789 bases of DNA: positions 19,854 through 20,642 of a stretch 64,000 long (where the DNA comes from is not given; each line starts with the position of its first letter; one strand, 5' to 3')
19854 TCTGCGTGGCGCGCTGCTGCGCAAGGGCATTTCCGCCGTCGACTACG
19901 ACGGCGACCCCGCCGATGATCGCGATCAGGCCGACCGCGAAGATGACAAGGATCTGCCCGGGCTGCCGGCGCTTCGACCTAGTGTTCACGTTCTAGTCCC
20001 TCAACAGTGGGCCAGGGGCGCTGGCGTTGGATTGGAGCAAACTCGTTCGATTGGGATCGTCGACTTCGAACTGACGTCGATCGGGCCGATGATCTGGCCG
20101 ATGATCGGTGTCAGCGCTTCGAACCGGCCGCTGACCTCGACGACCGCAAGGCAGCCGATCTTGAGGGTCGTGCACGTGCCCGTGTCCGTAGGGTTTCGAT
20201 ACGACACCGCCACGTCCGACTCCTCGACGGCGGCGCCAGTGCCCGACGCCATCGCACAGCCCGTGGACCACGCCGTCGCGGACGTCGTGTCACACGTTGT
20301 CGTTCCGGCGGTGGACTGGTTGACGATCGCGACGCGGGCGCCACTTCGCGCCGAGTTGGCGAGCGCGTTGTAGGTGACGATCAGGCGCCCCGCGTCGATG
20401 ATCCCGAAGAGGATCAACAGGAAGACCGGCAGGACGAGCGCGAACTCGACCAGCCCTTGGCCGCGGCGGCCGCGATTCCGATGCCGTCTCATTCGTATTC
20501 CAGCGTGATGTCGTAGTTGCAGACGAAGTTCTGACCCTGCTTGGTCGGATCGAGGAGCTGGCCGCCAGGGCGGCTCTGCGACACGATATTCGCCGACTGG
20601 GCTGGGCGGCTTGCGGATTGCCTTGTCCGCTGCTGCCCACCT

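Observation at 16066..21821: Two tandem copies of a three-gene pseudopilin module (TadE-PKD fusion, TadE, TadG-like) with no Tad/Flp machinery in the window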

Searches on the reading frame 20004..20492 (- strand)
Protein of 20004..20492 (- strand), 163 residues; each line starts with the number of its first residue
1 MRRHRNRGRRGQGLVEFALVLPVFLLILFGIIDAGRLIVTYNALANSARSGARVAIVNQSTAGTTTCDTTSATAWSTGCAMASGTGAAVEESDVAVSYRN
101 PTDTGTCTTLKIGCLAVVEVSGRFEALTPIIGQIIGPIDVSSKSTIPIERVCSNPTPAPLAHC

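Call 7: search_protein_families(library=pfam, max_evalue=0.1, proteins=[window:20004-20492:-])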
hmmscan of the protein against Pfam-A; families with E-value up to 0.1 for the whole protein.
seq(163 aa): 2 families
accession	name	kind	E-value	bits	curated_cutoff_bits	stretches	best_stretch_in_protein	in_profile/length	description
PF07811.17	TadE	-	7.3e-17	61.7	22.9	1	11-53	1-43/43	TadE-like protein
PF13400.11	Tad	-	0.017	15.9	22.3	1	11-50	1-39/47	Putative Flp pilus-assembly TadE/G-like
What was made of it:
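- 20001..20492 (-): Gene E: short (163 aa) TadE-type prepilin with six conserved Cys. It is the only one of the six genes with an intact reading frame. Pfam TadE 7e-17 (call 7).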

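Call 8: search_protein_families(library=ncbifam, max_evalue=0.1, proteins=[window:20004-20492:-])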
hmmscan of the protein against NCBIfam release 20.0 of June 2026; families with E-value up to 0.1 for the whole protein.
seq(163 aa): 1 family
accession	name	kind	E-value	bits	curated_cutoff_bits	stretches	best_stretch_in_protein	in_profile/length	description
NF041390.1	TadE_Rv3655c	subfamily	0.025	15.1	40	1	15-65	1-51/101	TadE family type IV pilus minor pilin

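Call 11: find_homologous_proteins(query=window:20004-20492:-)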
Query seq(163 aa) (163 aa): 678 proteins with E <= 0.001 among 906 candidates; the best 120 are listed.
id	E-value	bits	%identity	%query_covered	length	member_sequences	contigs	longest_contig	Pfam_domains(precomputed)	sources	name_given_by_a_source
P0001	4.3e-100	350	100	100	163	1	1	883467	PF07811.18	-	-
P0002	5.8e-83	294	87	94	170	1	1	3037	PF07811.18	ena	-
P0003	2.2e-81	289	85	93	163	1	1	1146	PF07811.18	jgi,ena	-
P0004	3.9e-76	272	77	100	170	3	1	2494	PF07811.18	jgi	-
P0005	1.1e-73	264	76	100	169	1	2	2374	PF07811.18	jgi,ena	-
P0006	1.7e-71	257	75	93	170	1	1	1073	PF07811.18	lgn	-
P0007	1.5e-69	251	72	94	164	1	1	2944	PF07811.18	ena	-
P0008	2.3e-69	250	72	100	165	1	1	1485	PF07811.18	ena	-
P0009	3.5e-69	250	71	100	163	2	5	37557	PF07811.18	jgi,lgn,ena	-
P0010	1.0e-68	248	70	100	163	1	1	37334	PF07811.18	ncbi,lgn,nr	ncbi:MAG TPA: TadE family protein [Candidatus Limnocylindrales bacterium]|nr:TadE family protein [Ca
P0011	3.1e-68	247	70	100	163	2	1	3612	PF07811.18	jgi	jgi:Flp pilus assembly protein TadG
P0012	3.5e-68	246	70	100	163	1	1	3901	PF07811.18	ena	-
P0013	3.7e-68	246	71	92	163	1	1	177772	PF07811.18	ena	-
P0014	6.1e-68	246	70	100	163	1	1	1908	PF07811.18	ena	-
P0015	1.1e-67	245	67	100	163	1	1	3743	PF07811.18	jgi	-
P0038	5.2e-62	226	65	96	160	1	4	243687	PF07811.18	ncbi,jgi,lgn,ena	jgi:Flp pilus assembly protein TadG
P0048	9.4e-61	222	60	93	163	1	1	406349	PF07811.18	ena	-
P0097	6.7e-56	207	58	100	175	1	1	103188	PF07811.18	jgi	jgi:Flp pilus assembly protein TadG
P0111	4.1e-54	201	67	85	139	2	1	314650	PF07811.18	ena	-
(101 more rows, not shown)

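Call 12: find_encoding_contigs(protein=P0038, flank=10000, max_places=3)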
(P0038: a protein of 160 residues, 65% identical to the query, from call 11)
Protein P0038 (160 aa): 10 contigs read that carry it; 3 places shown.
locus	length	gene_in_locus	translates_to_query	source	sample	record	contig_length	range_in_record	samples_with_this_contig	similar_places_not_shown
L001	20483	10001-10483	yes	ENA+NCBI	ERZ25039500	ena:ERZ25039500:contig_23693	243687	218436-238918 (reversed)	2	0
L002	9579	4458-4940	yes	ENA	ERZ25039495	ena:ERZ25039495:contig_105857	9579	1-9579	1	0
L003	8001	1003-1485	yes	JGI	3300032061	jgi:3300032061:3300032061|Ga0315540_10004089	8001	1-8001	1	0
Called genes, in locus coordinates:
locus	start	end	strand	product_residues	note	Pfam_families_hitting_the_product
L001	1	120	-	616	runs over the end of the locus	PF07730:HisKA_3, PF02518:HATPase_c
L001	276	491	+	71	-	-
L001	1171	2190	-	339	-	PF02661:Fic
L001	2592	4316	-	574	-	PF00916:Sulfate_transp, PF01740:STAS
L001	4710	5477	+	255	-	PF13620:CarboxypepD_reg (weak)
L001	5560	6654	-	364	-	PF13400:Tad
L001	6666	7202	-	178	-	PF07811:TadE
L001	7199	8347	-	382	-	-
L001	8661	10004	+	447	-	PF07811:TadE, PF00801:PKD, PF18911:PKD_4, PF00801:PKD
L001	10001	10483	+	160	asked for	PF07811:TadE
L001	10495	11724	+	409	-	PF13400:Tad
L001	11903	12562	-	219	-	-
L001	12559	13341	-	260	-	PF13400:Tad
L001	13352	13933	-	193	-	PF07811:TadE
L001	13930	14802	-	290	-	-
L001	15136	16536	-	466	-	PF00672:HAMP, PF00512:HisKA, PF02518:HATPase_c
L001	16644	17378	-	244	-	PF00072:Response_reg, PF00486:Trans_reg_C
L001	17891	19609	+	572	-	PF04229:GrpB, PF22660:RS_preATP-grasp-like, PF02222:ATP-grasp, PF17769:PurK_C, PF21244:PurT_C (weak)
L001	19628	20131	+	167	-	PF00731:AIRC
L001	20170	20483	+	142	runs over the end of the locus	-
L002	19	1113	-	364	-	PF13400:Tad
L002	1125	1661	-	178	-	PF07811:TadE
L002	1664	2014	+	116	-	-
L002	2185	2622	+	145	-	-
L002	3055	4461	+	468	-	PF07811:TadE, PF00801:PKD, PF18911:PKD_4, PF00801:PKD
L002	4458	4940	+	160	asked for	PF07811:TadE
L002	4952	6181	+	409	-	PF13400:Tad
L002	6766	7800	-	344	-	PF13400:Tad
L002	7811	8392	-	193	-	PF07811:TadE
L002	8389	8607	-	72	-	PF18911:PKD_4 (weak)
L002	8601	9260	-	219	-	-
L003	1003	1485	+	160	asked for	PF07811:TadE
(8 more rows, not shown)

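Call 13: find_encoding_contigs(protein=P0048, flank=10000, max_places=2)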
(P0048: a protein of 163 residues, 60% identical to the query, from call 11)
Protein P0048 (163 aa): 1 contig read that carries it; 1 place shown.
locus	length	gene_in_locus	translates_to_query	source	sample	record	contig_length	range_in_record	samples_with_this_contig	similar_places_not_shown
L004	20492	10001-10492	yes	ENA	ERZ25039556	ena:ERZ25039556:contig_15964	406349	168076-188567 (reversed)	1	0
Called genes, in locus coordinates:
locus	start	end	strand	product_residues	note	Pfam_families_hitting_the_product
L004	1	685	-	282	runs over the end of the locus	PF00480:ROK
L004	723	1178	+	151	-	-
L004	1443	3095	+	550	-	PF00520:Ion_trans, PF07885:Ion_trans_2, PF13620:CarboxypepD_reg (weak)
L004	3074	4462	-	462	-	PF13400:Tad (weak)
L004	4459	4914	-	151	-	PF07811:TadE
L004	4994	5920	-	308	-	-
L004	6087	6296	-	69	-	-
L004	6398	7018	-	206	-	PF13400:Tad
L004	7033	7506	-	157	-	PF07811:TadE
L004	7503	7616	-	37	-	PF18911:PKD_4 (weak)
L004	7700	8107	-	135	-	-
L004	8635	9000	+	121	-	PF07811:TadE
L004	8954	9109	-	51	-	-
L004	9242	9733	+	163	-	PF00801:PKD (weak), PF18911:PKD_4, PF00801:PKD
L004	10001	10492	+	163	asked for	PF07811:TadE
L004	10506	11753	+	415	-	PF13400:Tad (weak)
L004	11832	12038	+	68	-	-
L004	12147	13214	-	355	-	PF13400:Tad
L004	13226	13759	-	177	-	PF07811:TadE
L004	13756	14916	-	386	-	-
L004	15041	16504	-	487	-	PF00512:HisKA, PF02518:HATPase_c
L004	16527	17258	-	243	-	PF00072:Response_reg, PF00486:Trans_reg_C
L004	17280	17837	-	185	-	PF13649:Methyltransf_25 (weak), PF24675:NpmA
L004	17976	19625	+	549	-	PF04229:GrpB, PF22660:RS_preATP-grasp-like, PF02222:ATP-grasp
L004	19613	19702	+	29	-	-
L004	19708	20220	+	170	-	PF00731:AIRC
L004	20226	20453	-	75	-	PF20108:DUF6498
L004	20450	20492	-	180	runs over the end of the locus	PF20108:DUF6498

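Call 24: find_encoding_contigs(protein=P0111, flank=10000, max_places=2)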
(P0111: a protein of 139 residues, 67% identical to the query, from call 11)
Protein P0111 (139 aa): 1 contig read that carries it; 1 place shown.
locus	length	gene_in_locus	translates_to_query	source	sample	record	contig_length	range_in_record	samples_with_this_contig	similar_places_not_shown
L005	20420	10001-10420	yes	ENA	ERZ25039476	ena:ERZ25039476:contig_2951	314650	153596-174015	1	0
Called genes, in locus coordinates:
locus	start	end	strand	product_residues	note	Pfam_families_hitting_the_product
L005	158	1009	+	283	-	PF02595:Gly_kinase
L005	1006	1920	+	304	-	PF00730:HhH-GPD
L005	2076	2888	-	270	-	PF13560:HTH_31, PF01381:HTH_3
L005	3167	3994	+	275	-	PF00072:Response_reg, PF00486:Trans_reg_C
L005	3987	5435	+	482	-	PF00672:HAMP, PF00512:HisKA, PF02518:HATPase_c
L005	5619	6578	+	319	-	-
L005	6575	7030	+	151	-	PF07811:TadE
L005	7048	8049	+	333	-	PF13400:Tad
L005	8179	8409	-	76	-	-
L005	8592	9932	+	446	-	PF07811:TadE, PF00801:PKD, PF18911:PKD_4, PF00801:PKD, PF18911:PKD_4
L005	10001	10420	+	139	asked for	PF07811:TadE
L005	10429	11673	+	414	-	PF13400:Tad (faint)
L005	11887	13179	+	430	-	PF07811:TadE, PF18911:PKD_4, PF00801:PKD, PF18981:InlK_D3 (faint), PF18911:PKD_4, PF00801:PKD, PF18911:PKD_4, PF00801:PKD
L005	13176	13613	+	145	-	PF07811:TadE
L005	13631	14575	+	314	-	PF13400:Tad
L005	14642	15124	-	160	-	-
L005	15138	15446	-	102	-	PF07883:Cupin_2 (weak)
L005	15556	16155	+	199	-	PF28474:DUF8412, PF13376:OmdA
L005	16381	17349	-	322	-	PF08240:ADH_N, PF00107:ADH_zinc_N, PF13602:ADH_zinc_N_2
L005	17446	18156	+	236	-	PF00440:TetR_N (weak), PF02909:TetR_C_1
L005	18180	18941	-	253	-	PF12679:ABC2_membrane_2, PF10920:DUF2705, PF12698:ABC2_membrane_3 (weak)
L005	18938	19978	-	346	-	PF00005:ABC_tran, PF13304:AAA_21, PF13732:DrrA1-3_C (weak)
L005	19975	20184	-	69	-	PF13396:PLDc_N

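Call 25: find_encoding_contigs(protein=P0097, flank=10000, max_places=2)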
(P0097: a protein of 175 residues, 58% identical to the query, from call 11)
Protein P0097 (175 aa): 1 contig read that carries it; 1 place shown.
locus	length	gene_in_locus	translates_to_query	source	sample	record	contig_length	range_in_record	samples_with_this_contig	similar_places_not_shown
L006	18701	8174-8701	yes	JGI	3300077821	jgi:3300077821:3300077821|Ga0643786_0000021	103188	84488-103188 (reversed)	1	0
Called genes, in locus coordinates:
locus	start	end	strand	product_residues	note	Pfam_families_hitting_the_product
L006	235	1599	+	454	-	PF26686:DUF8575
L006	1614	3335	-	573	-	PF03485:Arg_tRNA_synt_N, PF00750:tRNA-synt_1d, PF09334:tRNA-synt_1g (faint), PF00750:tRNA-synt_1d, PF05746:DALR_1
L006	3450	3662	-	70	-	-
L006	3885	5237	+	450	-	PF07811:TadE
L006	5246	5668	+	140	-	PF07811:TadE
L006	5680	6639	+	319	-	PF13400:Tad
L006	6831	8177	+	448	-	PF07811:TadE, PF00801:PKD (weak), PF18911:PKD_4, PF00801:PKD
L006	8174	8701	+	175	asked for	PF07811:TadE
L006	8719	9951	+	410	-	PF13400:Tad (weak)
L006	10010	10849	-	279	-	PF00795:CN_hydrolase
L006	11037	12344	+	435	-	PF07811:TadE, PF18911:PKD_4, PF00801:PKD, PF18911:PKD_4, PF00801:PKD, PF18911:PKD_4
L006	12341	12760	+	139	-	PF07811:TadE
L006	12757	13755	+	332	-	PF13400:Tad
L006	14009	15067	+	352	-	PF13400:Tad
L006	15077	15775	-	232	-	PF13620:CarboxypepD_reg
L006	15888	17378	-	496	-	PF10009:DUF2252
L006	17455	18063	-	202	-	-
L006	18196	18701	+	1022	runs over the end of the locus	PF00211:Guanylate_cyc, PF13240:Zn_Ribbon_1 (weak), PF13191:AAA_16, PF13424:TPR_12 (faint)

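Call 27: find_related_loci(query=A1, collection=genome_contigs, flank=10000)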
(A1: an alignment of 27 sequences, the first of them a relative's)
Query A1 (163 aa) in genome_contigs; peptide patterns used: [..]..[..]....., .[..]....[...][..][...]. (x = any residue, [..] = any of these).
89 stretches matched a pattern; 39 encode a relative of the query (tblastn E <= 1e-3); 39 distinct loci.
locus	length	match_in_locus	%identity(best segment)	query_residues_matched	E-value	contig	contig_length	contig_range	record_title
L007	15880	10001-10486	70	1-163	5e-75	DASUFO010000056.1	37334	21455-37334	MAG TPA_asm: Candidatus Limnocylindrales bacterium isolate SMAG_U1381 k141_1882918, whole genome shotgun sequence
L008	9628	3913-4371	63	11-163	1e-64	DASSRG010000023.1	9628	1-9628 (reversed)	MAG TPA_asm: Candidatus Limnocylindrales bacterium isolate SMAG_U483 k141_648199, whole genome shotgun sequence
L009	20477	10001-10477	65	7-163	3e-61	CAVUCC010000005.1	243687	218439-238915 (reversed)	MAG: uncultured Chloroflexia bacterium isolate MFD02923.bin.2.55 genome assembly, contig: contig_23693, whole genome sho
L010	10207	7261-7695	70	9-152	1e-54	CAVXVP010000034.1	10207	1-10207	MAG: uncultured Chloroflexia bacterium isolate MFD06298.bin.2.198 genome assembly, contig: contig_80339, whole genome sh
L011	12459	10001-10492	46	1-163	9e-38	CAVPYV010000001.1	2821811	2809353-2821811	MAG: uncultured Chloroflexia bacterium isolate MFD04944.bin.2.33 genome assembly, contig: contig_12346, whole genome sho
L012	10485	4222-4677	42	1-163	1e-37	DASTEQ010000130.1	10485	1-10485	MAG TPA_asm: Candidatus Limnocylindria bacterium isolate SMAG_U851 k141_283290, whole genome shotgun sequence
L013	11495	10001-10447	42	2-158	4e-36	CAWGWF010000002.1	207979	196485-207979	MAG: uncultured Chloroflexia bacterium isolate MFD09779.bin.1.328 genome assembly, contig: contig_26799, whole genome sh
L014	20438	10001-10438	43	2-149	4e-33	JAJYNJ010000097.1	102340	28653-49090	MAG: Chloroflexi bacterium isolate DBS2-4.bin61 NODE_263_length_102340_cov_7.01106, whole genome shotgun sequence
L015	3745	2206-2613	41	5-163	5e-33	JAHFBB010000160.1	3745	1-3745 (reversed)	MAG: Chloroflexota bacterium isolate nzgw189 NODE_15121_length_3746_cov_3.778759, whole genome shotgun sequence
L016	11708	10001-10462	42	3-151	2e-32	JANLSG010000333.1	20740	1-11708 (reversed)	MAG: Chloroflexota bacterium isolate OTE_25_metabat_404 OTE_25_k141_3314318, whole genome shotgun sequence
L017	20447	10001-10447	43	11-151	5e-32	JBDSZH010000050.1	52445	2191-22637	MAG: Candidatus Limnocylindrales bacterium isolate cluster1_bin.81 k127_9845958, whole genome shotgun sequence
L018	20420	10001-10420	39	11-155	1e-29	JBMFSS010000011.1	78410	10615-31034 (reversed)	MAG: Candidatus Limnocylindrales bacterium isolate KM4345-31 NODE_67_length_78410_cov_8.792674, whole genome shotgun seq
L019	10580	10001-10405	43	9-151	2e-29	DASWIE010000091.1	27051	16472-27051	MAG TPA_asm: Candidatus Limnocylindria bacterium isolate SMAG_U2860 k141_1303445, whole genome shotgun sequence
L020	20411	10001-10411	40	11-155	4e-28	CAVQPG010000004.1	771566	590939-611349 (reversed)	MAG: uncultured Chloroflexia bacterium isolate MFD09779.bin.2.28 genome assembly, contig: contig_13883, whole genome sho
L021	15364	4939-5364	41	10-155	1e-27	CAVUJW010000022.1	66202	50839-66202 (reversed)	MAG: uncultured Chloroflexia bacterium isolate MFD01721.bin.2.170 genome assembly, contig: contig_70041, whole genome sh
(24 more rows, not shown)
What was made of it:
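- Checked: The closest relatives come from 'MFD' nanopore MAGs (call 27).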

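Call 30: search_protein_families(library=pfam, max_evalue=1, proteins=[L001:7199-8347:-, L001:6666-7202:-, L001:5560-6654:-, L001:8661-10004:+, L001:10495-11724:+, L001:13930-14802:-, L001:13352-13933:-, L002:6766-7800:-, L001:276-491:+, L005:8179-8409:-])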
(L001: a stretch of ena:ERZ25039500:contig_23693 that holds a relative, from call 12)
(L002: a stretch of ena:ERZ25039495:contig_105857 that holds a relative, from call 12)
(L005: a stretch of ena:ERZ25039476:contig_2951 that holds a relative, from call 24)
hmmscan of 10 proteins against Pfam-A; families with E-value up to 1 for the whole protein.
L001:7199-8347:- (382 aa): 7 families
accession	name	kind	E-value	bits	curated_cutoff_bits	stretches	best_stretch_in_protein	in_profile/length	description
PF18911.6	PKD_4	-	1.6e-21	76.6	27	2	176-258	3-83/85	PKD domain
PF07811.17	TadE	-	2.6e-14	53.5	22.9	1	19-60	1-42/43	TadE-like protein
PF00801.26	PKD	-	8.9e-13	48.5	23.5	2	210-258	32-80/80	PKD domain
PF18981.6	InlK_D3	-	0.00077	19.9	25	1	233-258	48-73/75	Internalin K domain (D3/D4)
PF13400.11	Tad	-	0.0024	18.6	22.3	1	19-64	1-45/47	Putative Flp pilus-assembly TadE/G-like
PF11774.14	Lsr2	-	0.015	15.4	29.6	1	337-370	8-40/58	Lsr2 dimerization domain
PF16403.11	Bact_surface_Ig-like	-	0.1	13.1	27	1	232-258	44-71/71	Bacterial surface protein, Ig-like domain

L001:6666-7202:- (178 aa): 2 families
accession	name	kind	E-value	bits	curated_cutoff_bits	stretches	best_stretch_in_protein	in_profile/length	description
PF07811.17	TadE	-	6.7e-18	65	22.9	1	19-61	1-43/43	TadE-like protein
PF13400.11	Tad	-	0.00067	20.4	22.3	1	19-56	1-37/47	Putative Flp pilus-assembly TadE/G-like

L001:5560-6654:- (364 aa): 3 families
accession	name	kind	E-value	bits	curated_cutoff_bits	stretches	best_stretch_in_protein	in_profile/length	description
PF13400.11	Tad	-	1.2e-09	38.7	22.3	1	13-59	1-46/47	Putative Flp pilus-assembly TadE/G-like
PF09977.15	Tad_C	-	0.021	16.2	22.1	1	91-159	35-93/93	Putative Tad-like Flp pilus-assembly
PF05611.16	DUF780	-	0.35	12.1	25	0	149-171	19-40/71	Caenorhabditis elegans protein of unknown function (DUF780)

L001:8661-10004:+ (447 aa): 3 families
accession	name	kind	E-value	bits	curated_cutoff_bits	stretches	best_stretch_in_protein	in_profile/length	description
PF18911.6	PKD_4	-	8.3e-26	90.3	27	2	279-359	3-84/85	PKD domain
PF00801.26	PKD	-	8.6e-19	67.8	23.5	2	194-258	16-79/80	PKD domain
PF07811.17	TadE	-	1.1e-12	48.3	22.9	1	20-61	1-42/43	TadE-like protein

L001:10495-11724:+ (409 aa): 3 families
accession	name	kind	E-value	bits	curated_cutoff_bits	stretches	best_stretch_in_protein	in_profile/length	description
PF13400.11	Tad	-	1.4e-08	35.4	22.3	1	11-55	1-44/47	Putative Flp pilus-assembly TadE/G-like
PF07811.17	TadE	-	0.044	14.4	22.9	1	21-52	11-42/43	TadE-like protein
PF09977.15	Tad_C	-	0.7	11.4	22.1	0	43-160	16-93/93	Putative Tad-like Flp pilus-assembly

L001:13930-14802:- (290 aa): 4 families
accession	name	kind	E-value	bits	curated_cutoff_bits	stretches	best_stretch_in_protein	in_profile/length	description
PF07811.17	TadE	-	3.2e-13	50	22.9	1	2-39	5-42/43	TadE-like protein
PF18911.6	PKD_4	-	3.9e-07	30.5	27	1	206-283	14-80/85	PKD domain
PF00801.26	PKD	-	2.2e-06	28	23.5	1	214-253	17-56/80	PKD domain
PF13400.11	Tad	-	0.54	11.1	22.3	0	4-43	6-45/47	Putative Flp pilus-assembly TadE/G-like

L001:13352-13933:- (193 aa): 3 families
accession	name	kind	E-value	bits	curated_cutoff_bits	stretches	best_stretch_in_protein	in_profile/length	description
PF07811.17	TadE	-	6.5e-17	61.8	22.9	1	14-55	2-43/43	TadE-like protein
PF13400.11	Tad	-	0.065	14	22.3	1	19-57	6-44/47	Putative Flp pilus-assembly TadE/G-like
PF08285.16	DPM3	-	0.18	12.5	25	1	11-41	26-58/90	Dolichol-phosphate mannosyltransferase subunit 3 (DPM3)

L002:6766-7800:- (344 aa): 2 families
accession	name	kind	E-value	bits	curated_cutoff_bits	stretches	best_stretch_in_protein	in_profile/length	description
PF13400.11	Tad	-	4.6e-11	43.3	22.3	1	10-54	1-44/47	Putative Flp pilus-assembly TadE/G-like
PF07811.17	TadE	-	0.0018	18.8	22.9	1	10-51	1-42/43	TadE-like protein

L001:276-491:+ (71 aa): 0 families

L005:8179-8409:- (76 aa): 0 families

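Call 40: search_protein_families(library=pfam, max_evalue=1, proteins=[L007:9998-10489:+, L007:14577-15329:-])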
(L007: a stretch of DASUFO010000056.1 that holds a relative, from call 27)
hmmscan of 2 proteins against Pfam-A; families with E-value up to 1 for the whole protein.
L007:9998-10489:+ (163 aa): 3 families
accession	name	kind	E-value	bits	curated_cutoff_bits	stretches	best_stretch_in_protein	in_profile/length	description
PF07811.17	TadE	-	9.7e-17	61.3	22.9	1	12-53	2-43/43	TadE-like protein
PF13400.11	Tad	-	0.057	14.2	22.3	1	16-55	5-44/47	Putative Flp pilus-assembly TadE/G-like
PF07069.16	PRRSV_2b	-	0.13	13.2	25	1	22-57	30-65/73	Porcine reproductive and respiratory syndrome virus 2b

L007:14577-15329:- (250 aa): 3 families
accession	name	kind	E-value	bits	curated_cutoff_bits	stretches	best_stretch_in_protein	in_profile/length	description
PF13620.12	CarboxypepD_reg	-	8.7e-08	32.8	32.3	1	175-216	11-53/82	Carboxypeptidase regulatory-like domain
PF17210.9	SdrD_B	-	0.037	14.6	29.7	1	175-222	21-69/112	SdrD B-like domain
PF02369.22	Big_1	-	0.19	12.3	34.9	0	175-207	30-65/93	Bacterial Ig-like domain (group 1)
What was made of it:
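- Domain content: Pfam on the stitched genes and on clean orthologs (calls 7, 30, 40). Pfam's TadE and Tad models cover only the N-terminal hydrophobic segment (calls 7, 40). The best and curated-threshold matches are to the bacterial TadE and Tad families (calls 7, 40).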

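Call 60: predict_structure(alignment_id=A3)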
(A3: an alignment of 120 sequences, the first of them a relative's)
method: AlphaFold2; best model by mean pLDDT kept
length: 163 residues; sequences in the alignment: 120
mean_pLDDT: 88.0   pTM: 0.76
mean pLDDT of the five models: 88.0, 85.6, 83.7, 81.8, 80.8
residues with pLDDT >= 90: 105; 70-90: 41; 50-70: 15; < 50: 2
segments of 3 or more residues with pLDDT < 50: none
pLDDT, mean of each block of 10 residues (from residue 1): 54 68 88 92 96 95 92 95 92 96 94 96 87 82 96 86 83
secondary structure, 60 per line:
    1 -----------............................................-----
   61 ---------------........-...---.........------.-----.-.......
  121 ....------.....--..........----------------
elements in order: H12-55 H76-83 E94-99 E114-124 H131-135 E138-147
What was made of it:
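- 20001..20492 (-): The AF2 model has pLDDT 88, with a helix at 12-55 followed by a beta-sheet (call 60).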
